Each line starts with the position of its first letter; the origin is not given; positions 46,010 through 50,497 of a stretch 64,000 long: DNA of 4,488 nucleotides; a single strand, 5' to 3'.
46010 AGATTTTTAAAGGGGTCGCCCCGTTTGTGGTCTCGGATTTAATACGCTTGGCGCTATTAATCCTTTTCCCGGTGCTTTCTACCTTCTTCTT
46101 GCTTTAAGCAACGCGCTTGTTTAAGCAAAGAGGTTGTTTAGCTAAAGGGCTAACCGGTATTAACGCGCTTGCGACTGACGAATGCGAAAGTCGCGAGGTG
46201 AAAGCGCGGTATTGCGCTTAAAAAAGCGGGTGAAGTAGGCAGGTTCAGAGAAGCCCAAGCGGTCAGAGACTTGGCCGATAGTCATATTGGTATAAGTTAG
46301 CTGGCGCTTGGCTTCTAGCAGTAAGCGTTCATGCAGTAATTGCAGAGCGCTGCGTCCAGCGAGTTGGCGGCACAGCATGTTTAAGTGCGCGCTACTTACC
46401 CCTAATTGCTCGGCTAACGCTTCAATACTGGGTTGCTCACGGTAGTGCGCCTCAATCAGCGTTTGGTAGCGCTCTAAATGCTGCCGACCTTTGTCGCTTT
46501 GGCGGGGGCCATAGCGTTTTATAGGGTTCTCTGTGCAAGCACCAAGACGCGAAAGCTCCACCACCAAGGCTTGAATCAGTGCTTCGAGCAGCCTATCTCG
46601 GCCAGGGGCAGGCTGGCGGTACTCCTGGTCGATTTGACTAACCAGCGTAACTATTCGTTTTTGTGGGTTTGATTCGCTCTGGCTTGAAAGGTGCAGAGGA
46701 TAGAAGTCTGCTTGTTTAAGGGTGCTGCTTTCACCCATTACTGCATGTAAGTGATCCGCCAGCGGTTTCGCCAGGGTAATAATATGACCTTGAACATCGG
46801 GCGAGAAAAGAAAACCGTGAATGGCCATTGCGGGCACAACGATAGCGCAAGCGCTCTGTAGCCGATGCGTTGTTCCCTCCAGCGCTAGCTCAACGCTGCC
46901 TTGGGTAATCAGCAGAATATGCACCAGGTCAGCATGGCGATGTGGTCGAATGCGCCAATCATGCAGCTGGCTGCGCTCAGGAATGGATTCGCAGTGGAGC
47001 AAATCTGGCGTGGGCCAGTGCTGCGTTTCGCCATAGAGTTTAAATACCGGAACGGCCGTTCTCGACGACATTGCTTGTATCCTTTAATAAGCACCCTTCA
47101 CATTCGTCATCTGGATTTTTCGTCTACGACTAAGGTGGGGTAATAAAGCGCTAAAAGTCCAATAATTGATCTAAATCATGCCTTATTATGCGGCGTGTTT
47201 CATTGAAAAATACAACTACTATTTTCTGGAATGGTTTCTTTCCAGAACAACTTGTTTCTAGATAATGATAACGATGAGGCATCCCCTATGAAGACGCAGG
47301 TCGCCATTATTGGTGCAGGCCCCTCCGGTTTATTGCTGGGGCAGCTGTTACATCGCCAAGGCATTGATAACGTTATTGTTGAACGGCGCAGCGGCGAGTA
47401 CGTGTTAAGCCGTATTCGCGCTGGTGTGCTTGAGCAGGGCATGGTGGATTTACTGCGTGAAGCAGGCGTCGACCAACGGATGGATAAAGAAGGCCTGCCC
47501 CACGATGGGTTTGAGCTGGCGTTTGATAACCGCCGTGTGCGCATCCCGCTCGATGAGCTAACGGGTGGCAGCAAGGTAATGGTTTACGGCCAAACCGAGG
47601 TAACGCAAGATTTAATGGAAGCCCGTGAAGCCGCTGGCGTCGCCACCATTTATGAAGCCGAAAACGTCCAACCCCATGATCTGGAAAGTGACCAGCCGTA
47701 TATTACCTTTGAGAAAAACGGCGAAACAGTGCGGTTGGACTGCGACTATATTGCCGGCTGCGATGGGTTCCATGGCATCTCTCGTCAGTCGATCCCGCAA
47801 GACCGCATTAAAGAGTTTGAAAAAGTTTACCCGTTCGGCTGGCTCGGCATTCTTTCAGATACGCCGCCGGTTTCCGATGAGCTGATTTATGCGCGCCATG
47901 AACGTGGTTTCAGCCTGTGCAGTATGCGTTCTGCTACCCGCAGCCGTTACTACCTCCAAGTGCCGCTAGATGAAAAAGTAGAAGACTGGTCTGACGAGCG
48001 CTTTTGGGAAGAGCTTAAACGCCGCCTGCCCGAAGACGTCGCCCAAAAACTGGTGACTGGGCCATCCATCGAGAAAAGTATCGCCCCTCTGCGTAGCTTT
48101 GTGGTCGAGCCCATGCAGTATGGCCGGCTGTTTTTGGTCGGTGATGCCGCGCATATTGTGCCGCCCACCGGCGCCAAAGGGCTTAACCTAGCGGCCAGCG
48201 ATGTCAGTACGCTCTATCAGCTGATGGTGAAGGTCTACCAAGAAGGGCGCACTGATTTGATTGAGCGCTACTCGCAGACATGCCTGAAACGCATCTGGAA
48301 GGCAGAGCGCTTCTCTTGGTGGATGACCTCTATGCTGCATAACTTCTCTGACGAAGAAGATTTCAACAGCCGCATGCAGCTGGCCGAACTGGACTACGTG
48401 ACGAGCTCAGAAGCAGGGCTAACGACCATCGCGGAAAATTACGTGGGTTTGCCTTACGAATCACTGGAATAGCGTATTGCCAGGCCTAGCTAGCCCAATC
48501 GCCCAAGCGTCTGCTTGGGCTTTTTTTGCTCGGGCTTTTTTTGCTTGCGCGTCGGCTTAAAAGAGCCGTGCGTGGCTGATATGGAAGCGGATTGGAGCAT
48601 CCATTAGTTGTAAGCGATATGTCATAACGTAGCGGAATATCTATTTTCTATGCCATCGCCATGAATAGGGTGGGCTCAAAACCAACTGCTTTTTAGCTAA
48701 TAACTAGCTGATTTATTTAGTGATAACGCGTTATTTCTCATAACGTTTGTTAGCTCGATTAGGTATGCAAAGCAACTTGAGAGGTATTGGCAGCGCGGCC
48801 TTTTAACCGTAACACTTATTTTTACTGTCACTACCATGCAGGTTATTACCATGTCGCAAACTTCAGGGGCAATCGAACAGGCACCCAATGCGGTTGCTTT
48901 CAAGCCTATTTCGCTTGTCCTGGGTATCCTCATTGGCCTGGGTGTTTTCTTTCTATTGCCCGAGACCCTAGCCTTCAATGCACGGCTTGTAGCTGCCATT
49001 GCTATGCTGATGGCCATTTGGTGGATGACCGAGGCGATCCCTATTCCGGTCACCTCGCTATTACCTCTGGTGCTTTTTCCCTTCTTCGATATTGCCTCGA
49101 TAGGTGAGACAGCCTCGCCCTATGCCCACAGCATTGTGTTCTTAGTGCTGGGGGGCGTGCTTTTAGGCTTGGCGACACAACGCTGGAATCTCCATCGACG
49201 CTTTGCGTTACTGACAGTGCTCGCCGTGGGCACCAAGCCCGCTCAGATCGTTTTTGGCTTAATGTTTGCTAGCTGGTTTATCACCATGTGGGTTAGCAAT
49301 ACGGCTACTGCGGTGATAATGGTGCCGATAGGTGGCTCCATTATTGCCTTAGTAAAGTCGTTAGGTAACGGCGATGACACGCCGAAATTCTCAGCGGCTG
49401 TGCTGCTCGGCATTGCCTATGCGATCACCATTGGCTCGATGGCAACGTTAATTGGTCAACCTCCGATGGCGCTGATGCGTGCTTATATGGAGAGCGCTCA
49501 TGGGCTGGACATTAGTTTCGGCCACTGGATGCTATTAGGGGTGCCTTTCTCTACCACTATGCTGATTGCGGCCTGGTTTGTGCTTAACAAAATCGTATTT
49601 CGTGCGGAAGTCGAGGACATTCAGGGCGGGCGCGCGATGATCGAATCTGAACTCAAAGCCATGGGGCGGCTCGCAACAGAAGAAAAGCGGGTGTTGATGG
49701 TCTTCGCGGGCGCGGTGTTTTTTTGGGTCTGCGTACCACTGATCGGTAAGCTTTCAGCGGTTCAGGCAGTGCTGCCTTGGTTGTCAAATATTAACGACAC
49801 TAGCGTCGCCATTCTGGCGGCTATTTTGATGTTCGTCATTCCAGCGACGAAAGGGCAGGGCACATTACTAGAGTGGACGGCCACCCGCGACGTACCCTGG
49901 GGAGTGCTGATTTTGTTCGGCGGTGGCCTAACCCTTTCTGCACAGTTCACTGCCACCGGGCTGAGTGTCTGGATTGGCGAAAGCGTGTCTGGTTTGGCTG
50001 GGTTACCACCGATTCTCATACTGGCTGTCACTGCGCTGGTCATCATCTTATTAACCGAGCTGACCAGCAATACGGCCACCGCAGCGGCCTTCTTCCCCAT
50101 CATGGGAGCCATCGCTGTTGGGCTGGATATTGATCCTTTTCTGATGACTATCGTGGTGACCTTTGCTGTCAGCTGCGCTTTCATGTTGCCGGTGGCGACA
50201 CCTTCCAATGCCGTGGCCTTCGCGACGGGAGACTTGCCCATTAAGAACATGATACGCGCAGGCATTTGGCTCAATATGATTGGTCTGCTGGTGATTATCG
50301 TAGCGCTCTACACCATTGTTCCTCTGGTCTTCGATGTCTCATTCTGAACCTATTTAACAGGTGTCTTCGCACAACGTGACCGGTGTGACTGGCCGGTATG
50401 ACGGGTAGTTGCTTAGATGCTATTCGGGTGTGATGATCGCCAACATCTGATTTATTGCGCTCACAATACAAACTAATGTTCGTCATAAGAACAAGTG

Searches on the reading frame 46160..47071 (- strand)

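Call 7: search_protein_families(library=ncbifam, proteins=[window:46160-47071:-], max_evalue=0.00001)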
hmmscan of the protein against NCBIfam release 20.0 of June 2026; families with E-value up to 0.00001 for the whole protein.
window:46160-47071:- (303 aa): 19 families
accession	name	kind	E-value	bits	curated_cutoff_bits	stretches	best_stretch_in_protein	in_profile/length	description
TIGR02297.1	HpaA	equivalog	3.5e-48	164.3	274.65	1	25-298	20-287/287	4-hydroxyphenylacetate catabolism regulatory protein HpaA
NF007860.0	PRK10572.1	equivalog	1.3e-16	60.3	208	1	134-301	130-287/292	arabinose operon transcriptional regulator AraC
NF047455.1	TF_Staph_AryK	equivalog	9e-14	50.7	850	1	183-300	143-260/759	transcriptional regulator AryK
NF010028.0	PRK13503.1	equivalog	7.8e-13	48.5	288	1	43-299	29-273/278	HTH-type transcriptional activator RhaS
NF006902.0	PRK09393.1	equivalog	3e-10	39.8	425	1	167-300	193-323/327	transcriptional regulator FtrA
TIGR04094.1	adjacent_YSIRK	equivalog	4e-10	39.2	200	1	206-296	294-383/383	YSIRK-targeted surface antigen transcriptional regulator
NF010025.2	PRK13500.1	equivalog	8.5e-10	38.6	525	1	137-301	123-280/282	HTH-type transcriptional activator RhaR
NF049968.1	QhpR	equivalog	1.1e-09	37.9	250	1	197-296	185-284/284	AraC-like transcriptional regulator QhpR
NF010026.0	PRK13501.1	equivalog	2.6e-09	36.7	363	1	142-300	128-279/290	HTH-type transcriptional activator RhaR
NF047788.1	TransRegPocR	equivalog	4e-09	36.2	500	1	197-300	189-292/296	transcriptional regulator PocR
NF049932.1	TranspRegBtr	equivalog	4.7e-09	35.3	900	1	197-295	164-262/531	bacillibactin transport transcriptional regulator Btr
NF012144.2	ramA_TF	equivalog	1.5e-08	35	180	1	212-297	20-105/108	RamA family antibiotic efflux transcriptional regulator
NF007243.0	PRK09685.1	equivalog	1.3e-07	31.3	199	1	144-298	157-301/303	transcriptional regulator FeaR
NF040475.1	chlor_reg_RclR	equivalog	1.8e-07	30.8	400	1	38-299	26-279/284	reactive chlorine-specific transcriptional regulator RclR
NF050186.1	TransRegGliRPseudo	equivalog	1.8e-07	30.8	570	1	214-299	253-337/338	AraC family transcriptional regulator GliR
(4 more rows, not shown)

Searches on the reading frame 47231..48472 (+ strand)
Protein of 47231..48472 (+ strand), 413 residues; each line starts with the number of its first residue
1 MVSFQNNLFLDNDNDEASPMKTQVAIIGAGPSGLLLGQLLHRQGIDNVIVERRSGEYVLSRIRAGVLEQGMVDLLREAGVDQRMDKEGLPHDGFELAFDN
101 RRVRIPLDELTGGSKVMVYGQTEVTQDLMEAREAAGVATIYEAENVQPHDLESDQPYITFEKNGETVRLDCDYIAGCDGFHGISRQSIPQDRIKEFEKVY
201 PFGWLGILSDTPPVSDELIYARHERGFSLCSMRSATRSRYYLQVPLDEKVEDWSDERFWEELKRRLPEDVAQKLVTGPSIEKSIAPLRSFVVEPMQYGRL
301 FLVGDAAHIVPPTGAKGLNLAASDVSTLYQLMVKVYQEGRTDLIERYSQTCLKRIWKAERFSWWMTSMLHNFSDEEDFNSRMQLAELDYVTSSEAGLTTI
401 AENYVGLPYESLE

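Call 7: search_protein_families(library=ncbifam, proteins=[window:47231-48472:+], max_evalue=0.00001)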
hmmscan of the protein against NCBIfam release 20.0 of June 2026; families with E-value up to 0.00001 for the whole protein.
window:47231-48472:+ (413 aa): 46 families (the best 25 are shown)
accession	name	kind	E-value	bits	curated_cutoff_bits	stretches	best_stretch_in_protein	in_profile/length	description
TIGR02360.1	pbenz_hydroxyl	equivalog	2.6e-216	717.9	538.7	1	20-409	1-390/390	4-hydroxybenzoate 3-monooxygenase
NF006091.0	PRK08243.1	subfamily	5.2e-203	674.1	351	1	20-410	1-391/393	4-hydroxybenzoate 3-monooxygenase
NF004829.0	PRK06183.1-3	subfamily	1.3e-23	83.6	390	1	18-375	5-366/520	bifunctional 3-(3-hydroxy-phenyl)propionate/3-hydroxycinnamic acid hydroxylase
NF004831.0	PRK06183.1-5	equivalog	9.5e-23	80.4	546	1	19-357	6-341/568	bifunctional 3-(3-hydroxy-phenyl)propionate/3-hydroxycinnamic acid hydroxylase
NF004780.0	PRK06126.1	subfamily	8.4e-22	77.1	445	1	18-347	5-354/552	hypothetical protein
TIGR01988.1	Ubi-OHases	subfamily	1.8e-19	69.9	224.65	1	248-352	231-336/387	ubiquinone biosynthesis hydroxylase, UbiH/UbiF/VisC/COQ6 family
NF005612.0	PRK07364.1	equivalog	2.1e-19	69.3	487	1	15-349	12-349/415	FAD-dependent hydroxylase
NF006002.0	PRK08132.1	subfamily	4.8e-18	64.9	416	1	12-188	16-193/552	FAD-dependent oxidoreductase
NF033145.1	rif_monoox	equivalog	8e-18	64.5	800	1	23-348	2-320/472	rifampin monooxygenase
NF005691.0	PRK07494.1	equivalog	1.3e-16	60.2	459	1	283-350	266-334/404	UbiH/UbiF family hydroxylase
NF004832.0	PRK06184.1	subfamily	5.4e-16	58.4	476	1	283-349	269-335/506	hypothetical protein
NF005303.0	PRK06834.1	subfamily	1.9e-15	56.4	625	1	21-187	3-161/488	hypothetical protein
NF006092.0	PRK08244.1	equivalog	2.2e-15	56.3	644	1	20-328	1-302/494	monooxygenase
TIGR01984.1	UbiH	equivalog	5.8e-15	55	392.2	1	249-349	230-328/382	2-octaprenyl-6-methoxyphenyl hydroxylase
NF046068.1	AkvoneHdxseDnrF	equivalog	6.5e-15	55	650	1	24-347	1-338/439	aklavinone 12-hydroxylase DnrF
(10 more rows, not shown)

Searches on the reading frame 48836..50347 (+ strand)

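Call 7: search_protein_families(library=ncbifam, proteins=[window:48836-50347:+], max_evalue=0.00001)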
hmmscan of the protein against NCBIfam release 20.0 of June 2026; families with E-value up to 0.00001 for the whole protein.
window:48836-50347:+ (503 aa): 1 family
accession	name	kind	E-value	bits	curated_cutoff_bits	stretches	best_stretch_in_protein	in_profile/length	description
TIGR00785.1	dass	subfamily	3.1e-81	273.3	198.6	1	42-492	3-441/444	DASS family sodium-coupled anion symporter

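Call 8: search_protein_families(library=pfam, proteins=[window:48836-50347:+])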
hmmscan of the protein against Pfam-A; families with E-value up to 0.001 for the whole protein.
window:48836-50347:+ (503 aa): 2 families
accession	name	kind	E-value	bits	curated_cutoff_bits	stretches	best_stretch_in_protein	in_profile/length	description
PF00939.25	Na_sulph_symp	-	6.2e-69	233.6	27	1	26-491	6-462/472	Sodium:sulfate symporter transmembrane region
PF03600.22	CitMHS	-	1.6e-44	152.9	31.9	1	61-441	2-335/336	Citrate transporter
